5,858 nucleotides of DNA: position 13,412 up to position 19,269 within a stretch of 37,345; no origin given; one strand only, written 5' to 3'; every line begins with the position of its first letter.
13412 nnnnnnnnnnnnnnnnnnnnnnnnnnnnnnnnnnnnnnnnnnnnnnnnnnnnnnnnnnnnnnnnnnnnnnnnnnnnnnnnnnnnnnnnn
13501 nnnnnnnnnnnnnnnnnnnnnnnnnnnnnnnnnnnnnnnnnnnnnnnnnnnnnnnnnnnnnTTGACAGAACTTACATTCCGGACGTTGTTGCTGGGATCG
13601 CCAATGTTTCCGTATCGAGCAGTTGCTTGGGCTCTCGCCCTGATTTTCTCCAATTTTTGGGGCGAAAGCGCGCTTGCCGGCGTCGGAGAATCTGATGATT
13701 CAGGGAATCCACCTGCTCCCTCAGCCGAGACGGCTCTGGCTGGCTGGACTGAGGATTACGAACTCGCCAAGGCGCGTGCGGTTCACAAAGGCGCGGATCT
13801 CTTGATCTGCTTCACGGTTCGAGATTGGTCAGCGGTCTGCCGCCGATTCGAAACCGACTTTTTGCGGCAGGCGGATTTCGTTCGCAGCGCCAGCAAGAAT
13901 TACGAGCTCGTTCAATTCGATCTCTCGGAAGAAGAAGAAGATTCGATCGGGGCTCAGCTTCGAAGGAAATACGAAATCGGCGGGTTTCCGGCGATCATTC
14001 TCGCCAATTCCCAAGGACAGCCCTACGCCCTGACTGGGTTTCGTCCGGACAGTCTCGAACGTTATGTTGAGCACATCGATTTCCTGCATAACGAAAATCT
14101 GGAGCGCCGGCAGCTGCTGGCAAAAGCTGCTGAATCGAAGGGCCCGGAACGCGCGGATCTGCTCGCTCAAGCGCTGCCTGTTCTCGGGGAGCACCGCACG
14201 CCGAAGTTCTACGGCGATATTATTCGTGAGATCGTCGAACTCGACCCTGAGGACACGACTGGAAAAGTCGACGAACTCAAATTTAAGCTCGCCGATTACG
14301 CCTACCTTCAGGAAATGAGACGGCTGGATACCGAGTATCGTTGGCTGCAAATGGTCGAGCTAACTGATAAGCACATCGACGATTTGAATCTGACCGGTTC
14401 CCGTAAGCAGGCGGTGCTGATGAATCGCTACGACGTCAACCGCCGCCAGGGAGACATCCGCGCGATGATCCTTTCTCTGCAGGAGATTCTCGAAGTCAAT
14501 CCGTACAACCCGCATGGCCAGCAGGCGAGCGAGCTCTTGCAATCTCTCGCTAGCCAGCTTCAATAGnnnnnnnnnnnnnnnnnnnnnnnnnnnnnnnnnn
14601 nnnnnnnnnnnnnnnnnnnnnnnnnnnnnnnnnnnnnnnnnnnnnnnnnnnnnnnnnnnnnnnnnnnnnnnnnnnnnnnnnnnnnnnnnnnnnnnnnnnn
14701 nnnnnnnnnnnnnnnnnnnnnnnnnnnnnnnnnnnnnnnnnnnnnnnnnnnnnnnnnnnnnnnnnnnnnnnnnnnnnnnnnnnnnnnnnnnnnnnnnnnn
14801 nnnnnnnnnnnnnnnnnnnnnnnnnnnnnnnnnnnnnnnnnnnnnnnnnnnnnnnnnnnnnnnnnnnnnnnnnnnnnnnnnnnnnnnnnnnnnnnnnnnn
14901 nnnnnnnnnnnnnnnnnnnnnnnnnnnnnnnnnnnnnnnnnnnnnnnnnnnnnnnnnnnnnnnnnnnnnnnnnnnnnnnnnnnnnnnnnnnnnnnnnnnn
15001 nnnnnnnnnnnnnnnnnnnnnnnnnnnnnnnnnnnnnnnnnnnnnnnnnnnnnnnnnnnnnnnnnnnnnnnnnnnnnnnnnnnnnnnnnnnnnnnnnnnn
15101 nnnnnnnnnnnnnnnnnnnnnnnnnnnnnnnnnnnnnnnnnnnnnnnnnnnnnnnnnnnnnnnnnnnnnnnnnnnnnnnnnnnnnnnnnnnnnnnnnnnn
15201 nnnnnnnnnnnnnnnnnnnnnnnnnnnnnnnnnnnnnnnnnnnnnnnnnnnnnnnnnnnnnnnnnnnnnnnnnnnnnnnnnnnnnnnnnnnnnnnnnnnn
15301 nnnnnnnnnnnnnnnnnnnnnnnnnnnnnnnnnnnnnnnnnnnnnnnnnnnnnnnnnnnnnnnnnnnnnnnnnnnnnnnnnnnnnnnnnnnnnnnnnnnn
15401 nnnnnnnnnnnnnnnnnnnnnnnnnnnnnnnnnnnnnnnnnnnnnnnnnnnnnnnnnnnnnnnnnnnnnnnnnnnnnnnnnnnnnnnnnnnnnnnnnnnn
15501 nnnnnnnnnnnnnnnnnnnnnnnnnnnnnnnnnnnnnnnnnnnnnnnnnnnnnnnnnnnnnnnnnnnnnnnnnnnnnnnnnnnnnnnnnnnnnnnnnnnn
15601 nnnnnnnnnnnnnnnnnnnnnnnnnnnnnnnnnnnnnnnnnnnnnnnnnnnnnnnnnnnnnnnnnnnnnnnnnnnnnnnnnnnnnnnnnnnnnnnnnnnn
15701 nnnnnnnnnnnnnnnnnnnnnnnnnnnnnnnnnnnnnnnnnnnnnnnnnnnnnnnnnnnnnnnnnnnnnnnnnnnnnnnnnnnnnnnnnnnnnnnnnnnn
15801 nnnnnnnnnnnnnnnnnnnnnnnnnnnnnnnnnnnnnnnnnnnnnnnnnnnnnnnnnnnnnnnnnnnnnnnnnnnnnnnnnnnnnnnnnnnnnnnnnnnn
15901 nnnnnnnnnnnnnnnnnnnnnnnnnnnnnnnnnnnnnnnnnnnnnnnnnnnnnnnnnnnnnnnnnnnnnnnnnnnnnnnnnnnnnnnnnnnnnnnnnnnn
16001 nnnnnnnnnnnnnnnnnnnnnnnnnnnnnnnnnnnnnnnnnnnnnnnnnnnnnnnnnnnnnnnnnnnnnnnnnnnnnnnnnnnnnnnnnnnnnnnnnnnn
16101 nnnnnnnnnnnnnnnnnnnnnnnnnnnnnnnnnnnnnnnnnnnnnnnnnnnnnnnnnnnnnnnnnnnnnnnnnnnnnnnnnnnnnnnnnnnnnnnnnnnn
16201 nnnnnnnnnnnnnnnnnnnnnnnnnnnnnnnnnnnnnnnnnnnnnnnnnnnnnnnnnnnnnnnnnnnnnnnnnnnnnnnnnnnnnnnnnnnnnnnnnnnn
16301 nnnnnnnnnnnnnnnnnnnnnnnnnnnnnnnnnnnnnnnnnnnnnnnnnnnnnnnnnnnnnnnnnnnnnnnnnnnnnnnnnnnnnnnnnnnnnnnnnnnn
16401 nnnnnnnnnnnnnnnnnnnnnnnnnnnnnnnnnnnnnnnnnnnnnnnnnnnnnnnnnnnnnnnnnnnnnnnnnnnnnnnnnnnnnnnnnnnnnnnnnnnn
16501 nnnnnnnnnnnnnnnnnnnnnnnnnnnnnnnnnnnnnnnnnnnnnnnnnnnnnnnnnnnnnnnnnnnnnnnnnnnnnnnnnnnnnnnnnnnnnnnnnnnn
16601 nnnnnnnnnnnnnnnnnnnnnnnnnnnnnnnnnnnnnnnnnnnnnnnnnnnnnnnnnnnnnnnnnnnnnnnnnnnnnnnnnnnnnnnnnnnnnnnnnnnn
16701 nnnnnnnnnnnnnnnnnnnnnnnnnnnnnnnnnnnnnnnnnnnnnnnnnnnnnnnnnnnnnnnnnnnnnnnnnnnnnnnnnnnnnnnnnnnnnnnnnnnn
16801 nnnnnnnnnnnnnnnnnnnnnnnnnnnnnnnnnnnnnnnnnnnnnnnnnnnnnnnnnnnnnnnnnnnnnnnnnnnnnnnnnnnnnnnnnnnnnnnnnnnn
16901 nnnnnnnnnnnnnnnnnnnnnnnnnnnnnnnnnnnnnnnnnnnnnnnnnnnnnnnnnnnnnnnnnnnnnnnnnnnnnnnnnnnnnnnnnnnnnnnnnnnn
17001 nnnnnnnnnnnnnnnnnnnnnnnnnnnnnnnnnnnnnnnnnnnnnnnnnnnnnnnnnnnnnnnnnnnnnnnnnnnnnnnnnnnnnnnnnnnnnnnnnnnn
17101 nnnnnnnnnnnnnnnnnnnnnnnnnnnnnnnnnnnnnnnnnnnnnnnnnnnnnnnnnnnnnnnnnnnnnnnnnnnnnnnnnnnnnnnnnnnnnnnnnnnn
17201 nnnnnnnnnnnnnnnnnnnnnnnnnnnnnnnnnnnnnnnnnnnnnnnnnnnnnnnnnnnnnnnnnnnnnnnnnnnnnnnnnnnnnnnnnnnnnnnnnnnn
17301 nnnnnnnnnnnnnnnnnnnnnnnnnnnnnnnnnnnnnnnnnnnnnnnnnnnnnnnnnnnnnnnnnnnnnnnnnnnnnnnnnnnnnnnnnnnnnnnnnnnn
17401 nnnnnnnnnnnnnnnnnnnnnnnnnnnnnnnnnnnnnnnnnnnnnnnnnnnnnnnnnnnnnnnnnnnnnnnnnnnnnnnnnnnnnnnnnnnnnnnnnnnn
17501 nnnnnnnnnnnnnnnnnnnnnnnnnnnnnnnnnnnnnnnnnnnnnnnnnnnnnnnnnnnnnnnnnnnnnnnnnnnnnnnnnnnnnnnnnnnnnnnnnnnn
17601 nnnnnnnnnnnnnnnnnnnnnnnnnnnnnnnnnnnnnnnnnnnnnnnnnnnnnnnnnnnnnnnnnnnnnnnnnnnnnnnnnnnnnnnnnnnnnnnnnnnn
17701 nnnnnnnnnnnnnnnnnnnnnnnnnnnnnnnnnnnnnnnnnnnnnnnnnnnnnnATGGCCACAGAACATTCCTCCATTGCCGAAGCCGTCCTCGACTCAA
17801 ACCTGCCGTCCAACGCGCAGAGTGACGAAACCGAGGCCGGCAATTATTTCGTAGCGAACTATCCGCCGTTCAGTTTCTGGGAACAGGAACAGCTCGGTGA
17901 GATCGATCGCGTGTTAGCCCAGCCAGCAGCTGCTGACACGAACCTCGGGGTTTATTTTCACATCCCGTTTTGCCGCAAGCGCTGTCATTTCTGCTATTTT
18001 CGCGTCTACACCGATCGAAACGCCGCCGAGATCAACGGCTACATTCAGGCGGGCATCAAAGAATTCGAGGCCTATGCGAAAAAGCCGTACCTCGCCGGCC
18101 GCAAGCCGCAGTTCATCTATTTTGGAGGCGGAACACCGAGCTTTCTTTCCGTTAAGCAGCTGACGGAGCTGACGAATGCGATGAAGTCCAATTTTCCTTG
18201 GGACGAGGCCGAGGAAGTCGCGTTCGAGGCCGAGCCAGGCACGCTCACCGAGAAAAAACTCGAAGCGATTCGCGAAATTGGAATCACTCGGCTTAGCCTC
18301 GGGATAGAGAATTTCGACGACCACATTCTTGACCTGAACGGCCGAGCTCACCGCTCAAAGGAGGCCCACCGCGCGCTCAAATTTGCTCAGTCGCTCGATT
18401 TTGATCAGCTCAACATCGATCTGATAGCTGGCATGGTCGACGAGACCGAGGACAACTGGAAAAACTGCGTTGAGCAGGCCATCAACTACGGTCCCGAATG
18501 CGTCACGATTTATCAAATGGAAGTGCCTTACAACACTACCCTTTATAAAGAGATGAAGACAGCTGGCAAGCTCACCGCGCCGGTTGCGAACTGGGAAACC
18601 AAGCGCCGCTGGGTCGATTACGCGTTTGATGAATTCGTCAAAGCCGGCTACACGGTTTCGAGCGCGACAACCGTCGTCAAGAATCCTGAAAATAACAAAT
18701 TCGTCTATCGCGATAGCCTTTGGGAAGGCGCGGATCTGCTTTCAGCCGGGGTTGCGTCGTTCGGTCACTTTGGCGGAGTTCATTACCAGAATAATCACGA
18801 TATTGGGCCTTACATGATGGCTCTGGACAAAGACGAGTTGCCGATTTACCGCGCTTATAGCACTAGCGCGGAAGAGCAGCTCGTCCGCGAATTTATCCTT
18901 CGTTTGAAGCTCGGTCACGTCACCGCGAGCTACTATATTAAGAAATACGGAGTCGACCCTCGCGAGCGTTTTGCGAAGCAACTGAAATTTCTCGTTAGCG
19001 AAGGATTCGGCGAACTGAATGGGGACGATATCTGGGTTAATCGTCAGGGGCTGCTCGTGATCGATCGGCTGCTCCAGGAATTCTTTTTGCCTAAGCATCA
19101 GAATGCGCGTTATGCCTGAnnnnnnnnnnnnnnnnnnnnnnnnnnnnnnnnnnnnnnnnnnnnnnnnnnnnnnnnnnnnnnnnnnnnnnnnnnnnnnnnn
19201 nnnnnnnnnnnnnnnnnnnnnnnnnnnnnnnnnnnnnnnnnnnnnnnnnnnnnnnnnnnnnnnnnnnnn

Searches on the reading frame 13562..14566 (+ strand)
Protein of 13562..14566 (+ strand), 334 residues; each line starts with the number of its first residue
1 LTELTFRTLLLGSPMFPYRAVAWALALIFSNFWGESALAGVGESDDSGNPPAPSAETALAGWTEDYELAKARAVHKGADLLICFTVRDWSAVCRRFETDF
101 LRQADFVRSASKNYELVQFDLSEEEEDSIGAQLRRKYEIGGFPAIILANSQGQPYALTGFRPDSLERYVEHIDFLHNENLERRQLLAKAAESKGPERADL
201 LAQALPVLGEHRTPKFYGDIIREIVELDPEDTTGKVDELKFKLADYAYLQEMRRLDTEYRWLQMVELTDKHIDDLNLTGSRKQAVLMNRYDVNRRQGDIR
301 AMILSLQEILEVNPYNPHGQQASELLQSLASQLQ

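Call 54: search_protein_families(library=pfam, proteins=[window:13562-14566:+], max_evalue=0.001)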
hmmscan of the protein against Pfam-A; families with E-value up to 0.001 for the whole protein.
window:13562-14566:+ (334 aa): 2 families
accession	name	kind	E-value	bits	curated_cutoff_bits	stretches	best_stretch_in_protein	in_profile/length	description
PF13899.12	Thioredoxin_7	-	2.2e-08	34.6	27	1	62-147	2-80/83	Thioredoxin-like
PF13098.12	Thioredoxin_2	-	5.4e-05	23.9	27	1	76-160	4-94/104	Thioredoxin-like domain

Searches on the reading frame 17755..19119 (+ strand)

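Call 55: search_protein_families(library=pfam, proteins=[window:17755-19119:+], max_evalue=0.001)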
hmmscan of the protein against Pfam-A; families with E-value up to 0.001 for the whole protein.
window:17755-19119:+ (454 aa): 2 families
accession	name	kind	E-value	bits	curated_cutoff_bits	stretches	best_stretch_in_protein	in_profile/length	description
PF04055.27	Radical_SAM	-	3.5e-19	70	29.5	1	68-240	2-164/166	Radical SAM superfamily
PF06969.22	HemN_C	-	8.7e-07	29.4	24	1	371-435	2-67/67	HemN C-terminal domain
